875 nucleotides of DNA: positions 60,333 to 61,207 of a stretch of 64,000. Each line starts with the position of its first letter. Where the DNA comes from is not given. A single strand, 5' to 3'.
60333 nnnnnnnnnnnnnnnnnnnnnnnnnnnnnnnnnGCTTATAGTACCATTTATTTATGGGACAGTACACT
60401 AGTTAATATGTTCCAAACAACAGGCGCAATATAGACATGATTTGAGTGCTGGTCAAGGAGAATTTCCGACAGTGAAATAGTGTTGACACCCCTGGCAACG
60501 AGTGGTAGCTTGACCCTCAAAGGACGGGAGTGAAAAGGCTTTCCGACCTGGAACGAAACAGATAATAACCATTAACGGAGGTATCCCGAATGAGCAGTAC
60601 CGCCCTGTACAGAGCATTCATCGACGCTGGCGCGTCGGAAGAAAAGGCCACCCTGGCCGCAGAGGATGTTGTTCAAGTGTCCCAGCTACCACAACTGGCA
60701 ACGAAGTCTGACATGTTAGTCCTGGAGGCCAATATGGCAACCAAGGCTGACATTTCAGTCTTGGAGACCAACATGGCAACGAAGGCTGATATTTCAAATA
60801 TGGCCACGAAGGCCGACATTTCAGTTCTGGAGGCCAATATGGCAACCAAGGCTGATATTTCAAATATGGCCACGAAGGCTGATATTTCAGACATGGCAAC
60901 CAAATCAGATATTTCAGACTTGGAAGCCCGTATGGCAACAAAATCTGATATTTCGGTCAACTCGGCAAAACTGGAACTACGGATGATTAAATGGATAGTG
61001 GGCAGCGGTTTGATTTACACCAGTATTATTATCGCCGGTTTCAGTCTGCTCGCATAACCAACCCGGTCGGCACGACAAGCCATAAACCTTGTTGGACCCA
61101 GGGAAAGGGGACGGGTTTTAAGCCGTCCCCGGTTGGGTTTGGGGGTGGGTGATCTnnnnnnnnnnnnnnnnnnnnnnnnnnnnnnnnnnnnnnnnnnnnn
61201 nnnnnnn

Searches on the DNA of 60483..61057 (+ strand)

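Call 44: search_rna_families(source=L007, start=2380, end=2530, threshold=evalue, max_evalue=10)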
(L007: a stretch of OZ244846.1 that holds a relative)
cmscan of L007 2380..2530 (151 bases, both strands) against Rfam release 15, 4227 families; matches with E-value up to 10: 2.
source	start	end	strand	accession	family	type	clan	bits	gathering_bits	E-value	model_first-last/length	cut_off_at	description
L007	2380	2459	-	RF01563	DdR13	Gene; snRNA; snoRNA; CD-box;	-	16.5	65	0.21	1-80/80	no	Dictyostelium snoRNA DdR13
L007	2380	2401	-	RF01952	SOX2OT_exon2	Gene; lncRNA;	-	8.9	45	7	1-22/69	3'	SOX2 overlapping transcript exon 2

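Call 86: search_dna_similar(query=window:60483-61057:+, collection=phages, mode=distant, max_rows=5)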
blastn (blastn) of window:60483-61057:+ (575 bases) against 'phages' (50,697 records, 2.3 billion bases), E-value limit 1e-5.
No match.
